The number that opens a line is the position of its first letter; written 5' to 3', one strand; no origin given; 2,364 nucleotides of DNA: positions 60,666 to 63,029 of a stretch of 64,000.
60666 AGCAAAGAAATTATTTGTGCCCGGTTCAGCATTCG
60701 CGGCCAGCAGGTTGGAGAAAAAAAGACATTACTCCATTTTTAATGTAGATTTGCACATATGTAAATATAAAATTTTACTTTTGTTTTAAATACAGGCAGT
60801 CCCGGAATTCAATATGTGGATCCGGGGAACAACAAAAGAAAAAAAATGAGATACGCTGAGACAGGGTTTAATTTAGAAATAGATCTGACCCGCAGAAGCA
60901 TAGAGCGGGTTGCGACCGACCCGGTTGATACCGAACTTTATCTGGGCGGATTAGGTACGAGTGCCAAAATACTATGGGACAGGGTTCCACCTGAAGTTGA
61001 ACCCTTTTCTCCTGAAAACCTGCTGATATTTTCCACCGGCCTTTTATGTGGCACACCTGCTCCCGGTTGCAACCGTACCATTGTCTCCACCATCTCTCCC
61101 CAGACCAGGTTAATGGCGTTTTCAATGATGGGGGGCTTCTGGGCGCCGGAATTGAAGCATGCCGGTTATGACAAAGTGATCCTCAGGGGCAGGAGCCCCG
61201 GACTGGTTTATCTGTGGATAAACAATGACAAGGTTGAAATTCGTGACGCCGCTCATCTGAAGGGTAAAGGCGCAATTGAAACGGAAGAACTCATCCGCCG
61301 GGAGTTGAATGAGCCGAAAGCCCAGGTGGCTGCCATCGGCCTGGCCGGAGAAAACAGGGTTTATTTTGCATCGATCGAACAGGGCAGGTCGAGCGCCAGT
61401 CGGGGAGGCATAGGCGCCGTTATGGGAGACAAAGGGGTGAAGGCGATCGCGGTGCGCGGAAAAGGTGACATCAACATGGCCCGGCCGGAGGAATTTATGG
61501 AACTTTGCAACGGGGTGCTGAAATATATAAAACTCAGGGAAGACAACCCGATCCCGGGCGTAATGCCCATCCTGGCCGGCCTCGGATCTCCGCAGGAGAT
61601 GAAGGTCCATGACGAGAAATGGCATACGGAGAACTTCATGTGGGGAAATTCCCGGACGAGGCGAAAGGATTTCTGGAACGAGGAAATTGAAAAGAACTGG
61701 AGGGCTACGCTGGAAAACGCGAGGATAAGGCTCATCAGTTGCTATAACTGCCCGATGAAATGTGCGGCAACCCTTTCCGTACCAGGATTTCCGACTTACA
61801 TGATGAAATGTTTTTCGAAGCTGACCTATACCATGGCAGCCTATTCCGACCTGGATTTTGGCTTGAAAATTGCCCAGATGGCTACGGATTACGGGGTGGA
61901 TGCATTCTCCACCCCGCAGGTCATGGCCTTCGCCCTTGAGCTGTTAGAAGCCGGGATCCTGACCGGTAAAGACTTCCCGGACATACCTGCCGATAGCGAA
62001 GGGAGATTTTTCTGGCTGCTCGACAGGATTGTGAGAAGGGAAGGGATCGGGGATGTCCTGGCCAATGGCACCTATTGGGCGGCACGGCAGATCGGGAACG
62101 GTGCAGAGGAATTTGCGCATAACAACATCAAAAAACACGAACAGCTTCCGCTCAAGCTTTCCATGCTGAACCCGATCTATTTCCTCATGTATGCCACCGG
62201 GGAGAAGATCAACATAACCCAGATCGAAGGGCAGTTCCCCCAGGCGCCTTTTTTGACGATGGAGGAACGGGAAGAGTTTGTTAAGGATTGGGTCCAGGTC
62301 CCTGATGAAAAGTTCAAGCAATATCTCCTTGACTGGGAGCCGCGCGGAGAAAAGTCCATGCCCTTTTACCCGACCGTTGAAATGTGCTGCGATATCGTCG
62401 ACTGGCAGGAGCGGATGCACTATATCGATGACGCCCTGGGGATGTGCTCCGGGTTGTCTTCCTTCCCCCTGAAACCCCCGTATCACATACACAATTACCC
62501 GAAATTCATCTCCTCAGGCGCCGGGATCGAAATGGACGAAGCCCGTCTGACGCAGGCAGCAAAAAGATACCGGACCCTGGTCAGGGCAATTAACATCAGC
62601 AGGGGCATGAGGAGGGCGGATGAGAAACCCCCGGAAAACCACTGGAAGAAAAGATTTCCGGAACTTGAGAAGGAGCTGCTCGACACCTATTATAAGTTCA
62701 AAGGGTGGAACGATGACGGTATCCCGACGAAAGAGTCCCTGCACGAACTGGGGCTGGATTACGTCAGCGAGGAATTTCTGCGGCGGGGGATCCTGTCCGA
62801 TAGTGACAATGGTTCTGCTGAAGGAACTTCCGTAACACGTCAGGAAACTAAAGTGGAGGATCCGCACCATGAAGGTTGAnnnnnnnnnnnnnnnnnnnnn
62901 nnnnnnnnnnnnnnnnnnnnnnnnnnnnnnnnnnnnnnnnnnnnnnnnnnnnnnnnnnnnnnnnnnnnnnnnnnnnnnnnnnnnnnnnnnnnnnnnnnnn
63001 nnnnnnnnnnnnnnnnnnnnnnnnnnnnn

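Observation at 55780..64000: Class I (bcrCBAD-order) and class II (bamBCD...) benzoyl-CoA reductase genes placed back to back around one 300-bp control region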

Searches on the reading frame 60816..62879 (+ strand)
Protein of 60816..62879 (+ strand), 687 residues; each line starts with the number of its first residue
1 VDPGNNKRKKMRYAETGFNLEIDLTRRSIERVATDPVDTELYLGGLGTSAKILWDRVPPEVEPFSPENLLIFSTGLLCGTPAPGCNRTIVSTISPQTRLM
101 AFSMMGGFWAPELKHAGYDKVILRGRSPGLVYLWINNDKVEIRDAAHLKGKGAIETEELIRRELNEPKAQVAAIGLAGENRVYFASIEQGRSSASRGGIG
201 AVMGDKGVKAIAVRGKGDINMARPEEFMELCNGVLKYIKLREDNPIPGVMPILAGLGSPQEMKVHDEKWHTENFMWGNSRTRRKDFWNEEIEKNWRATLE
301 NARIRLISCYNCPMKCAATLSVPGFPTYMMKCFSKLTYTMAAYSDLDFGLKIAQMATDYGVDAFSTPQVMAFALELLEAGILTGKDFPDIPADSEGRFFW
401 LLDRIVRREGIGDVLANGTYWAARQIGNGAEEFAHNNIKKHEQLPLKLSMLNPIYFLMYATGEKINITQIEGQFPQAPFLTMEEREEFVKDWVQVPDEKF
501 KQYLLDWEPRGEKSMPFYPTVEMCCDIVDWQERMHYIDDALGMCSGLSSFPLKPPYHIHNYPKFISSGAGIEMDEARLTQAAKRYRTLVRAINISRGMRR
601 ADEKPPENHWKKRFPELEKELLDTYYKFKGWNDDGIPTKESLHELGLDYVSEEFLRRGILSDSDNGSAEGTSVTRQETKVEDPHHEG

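Call 4: search_protein_families(library=ncbifam, proteins=[window:60816-62879:+], max_evalue=0.001)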
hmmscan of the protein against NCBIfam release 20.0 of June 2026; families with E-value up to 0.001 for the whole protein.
window:60816-62879:+ (687 aa): 2 families
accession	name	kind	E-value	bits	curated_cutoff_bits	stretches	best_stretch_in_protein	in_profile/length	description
NF007354.0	PRK09849.1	equivalog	9e-63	212.9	868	1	15-337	8-338/703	aldehyde ferredoxin oxidoreductase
NF040818.1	GAPOR_Arch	equivalog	1e-06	27.3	1300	1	58-143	42-126/654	glyceraldehyde-3-phosphate:ferredoxin oxidoreductase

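Call 5: search_protein_families(library=pfam, proteins=[window:60816-62879:+], max_evalue=0.001)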
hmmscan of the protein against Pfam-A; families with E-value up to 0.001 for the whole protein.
window:60816-62879:+ (687 aa): 2 families
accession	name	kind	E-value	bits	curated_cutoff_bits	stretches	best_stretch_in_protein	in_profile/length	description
PF02730.20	AFOR_N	-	1.2e-69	234.4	29.8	1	20-215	4-198/199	Aldehyde ferredoxin oxidoreductase, N-terminal domain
PF01314.23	AFOR_C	-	2.8e-62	211.5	27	1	247-647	14-385/385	Aldehyde ferredoxin oxidoreductase, domains 2 & 3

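Call 6: search_solved_structures(query=window:60816-62879:+, show_alignments=1)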
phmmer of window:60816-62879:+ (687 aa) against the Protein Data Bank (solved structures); distinct sequences matched with E-value up to 0.001: 9.
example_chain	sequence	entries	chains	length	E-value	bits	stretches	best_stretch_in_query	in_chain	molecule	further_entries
4z3w_A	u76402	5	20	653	0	1256.9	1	11-661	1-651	Benzoyl-CoA reductase, putative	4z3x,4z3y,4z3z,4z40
1aor_A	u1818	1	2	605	7.1e-62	212.8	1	20-428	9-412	ALDEHYDE FERREDOXIN OXIDOREDUCTASE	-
9mqx_D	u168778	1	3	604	1.1e-56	195.7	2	39-429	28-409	Aldehyde:ferredoxin oxidoreductase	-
9g7j_A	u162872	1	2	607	1.6e-55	191.8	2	15-442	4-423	Aldehyde ferredoxin oxidoreductase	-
8c0z_A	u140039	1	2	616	4.2e-48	167.3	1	40-420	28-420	Aldehyde:ferredoxin oxidoreductase,tungsten-containing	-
6x1o_A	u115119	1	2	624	2e-44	155.1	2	13-228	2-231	Formaldehyde:ferredoxin oxidoreductase wor5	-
6x6u_A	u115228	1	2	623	2e-44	155.1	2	13-228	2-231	Formaldehyde:ferredoxin oxidoreductase wor5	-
1b25_A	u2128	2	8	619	1e-41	146.2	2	19-433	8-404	PROTEIN (FORMALDEHYDE FERREDOXIN OXIDOREDUCTASE) | FORMALDEHYDE FERREDOXIN OXIDOREDUCTASE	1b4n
9q1t_A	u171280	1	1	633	1.4e-35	125.9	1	21-425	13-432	Tungsten-dependent aldehyde oxidoreductase WOR83 from Haloferax volcanii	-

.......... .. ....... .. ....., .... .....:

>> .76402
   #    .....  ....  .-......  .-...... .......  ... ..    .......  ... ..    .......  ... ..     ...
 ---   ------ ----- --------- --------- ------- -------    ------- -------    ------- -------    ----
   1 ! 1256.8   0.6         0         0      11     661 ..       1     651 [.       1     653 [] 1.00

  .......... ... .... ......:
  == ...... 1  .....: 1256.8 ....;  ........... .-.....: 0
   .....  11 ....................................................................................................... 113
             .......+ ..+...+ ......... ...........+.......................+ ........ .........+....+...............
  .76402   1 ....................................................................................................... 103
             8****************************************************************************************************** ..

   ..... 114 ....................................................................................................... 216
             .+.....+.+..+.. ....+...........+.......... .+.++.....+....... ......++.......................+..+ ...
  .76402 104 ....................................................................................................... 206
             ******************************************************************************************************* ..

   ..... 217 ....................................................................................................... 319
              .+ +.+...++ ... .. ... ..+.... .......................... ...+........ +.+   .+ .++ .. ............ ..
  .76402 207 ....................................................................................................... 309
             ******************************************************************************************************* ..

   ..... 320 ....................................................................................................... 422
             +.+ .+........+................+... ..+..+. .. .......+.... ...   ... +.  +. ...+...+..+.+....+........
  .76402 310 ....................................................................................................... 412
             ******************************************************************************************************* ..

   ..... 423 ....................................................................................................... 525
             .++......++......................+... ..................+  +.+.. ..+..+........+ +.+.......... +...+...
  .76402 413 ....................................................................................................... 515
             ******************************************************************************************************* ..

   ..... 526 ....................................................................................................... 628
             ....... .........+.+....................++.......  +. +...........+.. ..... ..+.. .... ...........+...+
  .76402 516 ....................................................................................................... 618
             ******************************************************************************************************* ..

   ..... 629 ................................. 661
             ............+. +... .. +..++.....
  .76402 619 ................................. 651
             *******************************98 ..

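Call 12: find_related_loci(query=window:60846-62879:+, collection=genome_contigs, flank=10000)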
Query window:60846-62879:+ (677 aa) in genome_contigs; peptide patterns used: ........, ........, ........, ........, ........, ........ (x = any residue, [..] = any of these).
599 stretches matched a pattern (row limit reached: there are more); 593 encode a relative of the query (tblastn E <= 1e-3); the best 80 are kept; 80 distinct loci.
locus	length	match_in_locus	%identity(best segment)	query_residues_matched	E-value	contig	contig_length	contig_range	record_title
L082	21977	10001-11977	88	1-659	0e+0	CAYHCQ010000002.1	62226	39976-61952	MAG TPA_asm: uncultured Prolixibacteraceae bacterium isolate ERP119702_co1_129 genome assembly, contig: NODE_365_length_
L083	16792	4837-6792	90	1-652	0e+0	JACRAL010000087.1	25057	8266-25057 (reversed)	MAG: Bacteroidetes bacterium isolate NC_groundwater_1592_Pr3_B-0.1um_39_19 SR-2_scaffold_141_1577395, whole genome shotg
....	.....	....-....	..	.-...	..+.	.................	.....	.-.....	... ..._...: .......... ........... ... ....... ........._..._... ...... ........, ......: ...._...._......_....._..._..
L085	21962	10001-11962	87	1-654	0e+0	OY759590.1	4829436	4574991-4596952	MAG: Desulfarculia bacterium isolate 49400898-fc5b-42b7-bef8-a303f8702bb8 genome assembly, chromosome: 1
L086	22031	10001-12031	83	1-677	0e+0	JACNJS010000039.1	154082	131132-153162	MAG: Bacteroidetes bacterium isolate NIOZ-UU40 NIOZ-UU_NODE_52_length_154082_cov_12.8474, whole genome shotgun sequence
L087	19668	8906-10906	84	1-667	0e+0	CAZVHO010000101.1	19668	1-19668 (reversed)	MAG TPA_asm: uncultured Thermodesulfobacteriota bacterium isolate binchicken_co266_158 genome assembly, contig: NODE_448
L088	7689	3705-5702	84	1-666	0e+0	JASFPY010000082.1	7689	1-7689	MAG: Desulfobacteraceae bacterium isolate D0819S02metaG_sub_Bin_163 D0819S02metaG_FD_scaffold_1336_c1, whole genome shot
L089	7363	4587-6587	84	1-667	0e+0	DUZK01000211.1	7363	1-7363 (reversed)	MAG TPA_asm: Deltaproteobacteria bacterium isolate MAG_15370_dsfb_81 Ga0180009_10013400, whole genome shotgun sequence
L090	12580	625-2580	85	1-652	0e+0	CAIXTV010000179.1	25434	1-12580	uncultured bacterium isolate KTt_bin-0590 genome assembly, contig: bin-0590:179/312, whole genome shotgun sequence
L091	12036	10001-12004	84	1-668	0e+0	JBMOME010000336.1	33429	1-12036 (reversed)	MAG: Thermodesulfobacteriota bacterium isolate Betzabe_MAG042 MAG042_336, whole genome shotgun sequence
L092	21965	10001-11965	86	1-655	0e+0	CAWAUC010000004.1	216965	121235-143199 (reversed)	MAG: uncultured delta proteobacterium isolate MFD02416.bin.1.144 genome assembly, contig: contig_11480, whole genome sho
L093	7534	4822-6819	84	1-666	0e+0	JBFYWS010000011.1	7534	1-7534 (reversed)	MAG: Desulfobacteraceae bacterium isolate PPR_0356 k121_2847755, whole genome shotgun sequence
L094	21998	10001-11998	84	1-667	0e+0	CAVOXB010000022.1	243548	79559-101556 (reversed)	MAG: uncultured delta proteobacterium isolate MFD00032.bin.2.55 genome assembly, contig: contig_68067, whole genome shot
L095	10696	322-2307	84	1-662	0e+0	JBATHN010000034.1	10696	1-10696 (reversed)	MAG: Desulfobacterales bacterium isolate MFD10306_ilm_asm_bin28 k127_113664, whole genome shotgun sequence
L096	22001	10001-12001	84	1-667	0e+0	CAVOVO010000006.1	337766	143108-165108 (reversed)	MAG: uncultured delta proteobacterium isolate MFD09779.bin.2.67 genome assembly, contig: contig_12508, whole genome shot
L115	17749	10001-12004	83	1-668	0e+0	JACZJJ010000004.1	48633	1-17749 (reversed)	MAG: Bacteroidales bacterium isolate MAG16 bacteroidetes_2_contig_12871, whole genome shotgun sequence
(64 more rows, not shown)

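Call 37: find_encoding_contigs(protein=window:60846-62879:+, flank=10000, max_places=6)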
Protein window:60846-62879:+ (677 aa): 1 contig read that carries it; 1 place shown.
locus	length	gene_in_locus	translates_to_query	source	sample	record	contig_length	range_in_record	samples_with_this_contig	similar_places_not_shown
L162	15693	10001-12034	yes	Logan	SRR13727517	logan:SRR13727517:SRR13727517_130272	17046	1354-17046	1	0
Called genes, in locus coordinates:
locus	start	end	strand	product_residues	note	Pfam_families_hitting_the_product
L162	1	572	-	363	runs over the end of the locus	PF00378:ECH_1, PF16113:ECH_2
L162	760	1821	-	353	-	PF08240:ADH_N, PF00107:ADH_zinc_N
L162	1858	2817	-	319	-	PF02558:ApbA, PF02737:3HCDH_N (faint), PF03446:NAD_binding_2 (weak), PF03807:F420_oxidored (weak), PF08546:ApbA_C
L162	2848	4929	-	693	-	PF02629:CoA_binding, PF13380:CoA_binding_2, PF13607:Succ_CoA_lig, PF19045:Ligase_CoA_2 (weak), PF13549:ATP-grasp_5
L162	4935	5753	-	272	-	PF01869:BcrAD_BadFG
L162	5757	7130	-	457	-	PF01869:BcrAD_BadFG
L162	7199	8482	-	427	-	PF06050:HGD-D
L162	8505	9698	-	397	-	PF06050:HGD-D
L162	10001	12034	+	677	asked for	PF02730:AFOR_N, PF01314:AFOR_C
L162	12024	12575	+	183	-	-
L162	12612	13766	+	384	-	PF13484:Fer4_16 (faint), PF25160:LdpA_Fe-S-bd (faint), PF12838:Fer4_7 (weak), PF13183:Fer4_8, PF13187:Fer4_9, PF13237:Fer4_10, PF13534:Fer4_17 (weak), PF02754:CCG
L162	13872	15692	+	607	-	?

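Call 53: search_protein_families(library=pfam, proteins=[L082:13586-16714:+, L082:16752-17537:+, L082:17554-18006:+, L082:18018-19946:+, L082:19918-20553:+, L082:20584-21147:+], max_evalue=0.0001)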
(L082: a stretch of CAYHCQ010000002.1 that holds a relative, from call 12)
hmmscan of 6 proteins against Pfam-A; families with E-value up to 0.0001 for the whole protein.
L082:13586-16714:+ (1042 aa): 16 families
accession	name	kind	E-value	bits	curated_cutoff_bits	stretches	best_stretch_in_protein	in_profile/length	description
PF07992.20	Pyr_redox_2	-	1.6e-22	80.7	26.1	2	630-757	4-128/291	Pyridine nucleotide-disulphide oxidoreductase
PF12831.13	FAD_oxidored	-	2.4e-17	63.8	27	2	41-79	1-39/416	FAD dependent oxidoreductase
PF13450.12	NAD_binding_8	-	4e-17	62.7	21.9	2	631-670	1-40/68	NAD(P)-binding Rossmann-like domain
PF00037.32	Fer4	-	1.4e-12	47.3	21.1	0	974-995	3-24/24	4Fe-4S binding domain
PF01266.30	DAO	-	4.6e-12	46.6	27.9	1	41-76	1-37/353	FAD dependent oxidoreductase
PF00890.30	FAD_binding_2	-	2.1e-11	44.1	20.4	2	41-78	1-38/414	FAD binding domain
PF12838.12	Fer4_7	-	2.8e-11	44.1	27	1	978-1023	1-52/52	4Fe-4S dicluster domain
PF13738.12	Pyr_redox_3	-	2.1e-10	40.8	30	0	38-132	163-251/305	Pyridine nucleotide-disulphide oxidoreductase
PF01134.28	GIDA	-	3.7e-10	39.9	22.1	1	41-75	1-29/391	Glucose inhibited division protein A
PF03486.20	HI0933_like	-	9.3e-10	38.8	50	1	41-79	2-40/244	HI0933-like protein Rossmann domain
PF00070.33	Pyr_redox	-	1.9e-09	38.3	22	0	42-77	2-36/82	Pyridine nucleotide-disulphide oxidoreductase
PF14697.11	Fer4_21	-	5.3e-09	36.5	35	1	974-1025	3-58/59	4Fe-4S dicluster domain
PF01946.23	Thi4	-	8.7e-09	35.4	26.2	0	40-79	18-58/235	Thi4 family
PF01262.27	AlaDh_PNT_C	-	1.6e-06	28.2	23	0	40-92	29-78/214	Alanine dehydrogenase/PNT, C-terminal domain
PF01494.25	FAD_binding_3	-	3.4e-06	26.9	22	0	629-662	4-37/349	FAD binding domain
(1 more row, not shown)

L082:16752-17537:+ (261 aa): 1 family
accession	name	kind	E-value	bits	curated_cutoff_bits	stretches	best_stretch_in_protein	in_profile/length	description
PF02662.21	FlpD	-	1e-43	148.7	22.3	1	16-139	1-123/123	Methyl-viologen-reducing hydrogenase, delta subunit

L082:17554-18006:+ (150 aa): 1 family
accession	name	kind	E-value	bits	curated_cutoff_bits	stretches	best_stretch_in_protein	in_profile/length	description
PF01257.25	2Fe-2S_thioredx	-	2.8e-47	160.6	24.8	1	6-150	1-145/145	Thioredoxin-like [2Fe-2S] ferredoxin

L082:18018-19946:+ (642 aa): 11 families
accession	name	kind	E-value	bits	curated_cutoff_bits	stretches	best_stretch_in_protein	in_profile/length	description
PF01512.22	Complex1_51K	-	1.6e-43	148.6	31.2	1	178-349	1-149/150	Nuo51 FMN-binding domain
PF10589.14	NADH_4Fe-4S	-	4.8e-33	113.3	23.5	1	460-544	1-85/85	NADH-ubiquinone oxidoreductase-F iron-sulfur binding region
PF00037.32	Fer4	-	1.8e-12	46.9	21.1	2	592-610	2-20/24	4Fe-4S binding domain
PF13237.11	Fer4_10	-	2.6e-10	40.5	25.5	1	561-609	2-53/53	4Fe-4S dicluster domain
PF14697.11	Fer4_21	-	1.6e-08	35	35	1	563-610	3-53/59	4Fe-4S dicluster domain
PF12837.12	Fer4_6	-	1.5e-07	31.4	25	1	592-610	3-21/24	4Fe-4S binding domain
PF10531.15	SLBB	-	1.7e-07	31.4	27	1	373-421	2-53/55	SLBB domain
PF12797.12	Fer4_2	-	2.8e-07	30.5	24.5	1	591-610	3-22/22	4Fe-4S binding domain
PF12838.12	Fer4_7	-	4e-07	30.8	27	1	567-610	1-50/52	4Fe-4S dicluster domain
PF13187.11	Fer4_9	-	8.3e-07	29.4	27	1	567-610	1-49/52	4Fe-4S dicluster domain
PF01257.25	2Fe-2S_thioredx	-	3.9e-05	24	24.8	1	23-100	64-143/145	Thioredoxin-like [2Fe-2S] ferredoxin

L082:19918-20553:+ (211 aa): 5 families
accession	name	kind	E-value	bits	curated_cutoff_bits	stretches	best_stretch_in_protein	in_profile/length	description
PF13510.11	Fer2_4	-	2.2e-16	60.1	22.8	1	10-87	3-81/82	2Fe-2S iron-sulfur cluster binding domain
PF00111.32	Fer2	-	6.8e-08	32.8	21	1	14-65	2-51/77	2Fe-2S iron-sulfur cluster binding domain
PF12838.12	Fer4_7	-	6.4e-06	27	27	1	132-185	2-50/52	4Fe-4S dicluster domain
PF13237.11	Fer4_10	-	2.6e-05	24.5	25.5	0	122-142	32-52/53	4Fe-4S dicluster domain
PF22117.2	Fer4_Nqo3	-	5.4e-05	23.7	27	0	127-185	6-63/67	NADH-quinone oxidoreductase subunit 3, ferredoxin-like domain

L082:20584-21147:+ (187 aa): 0 families
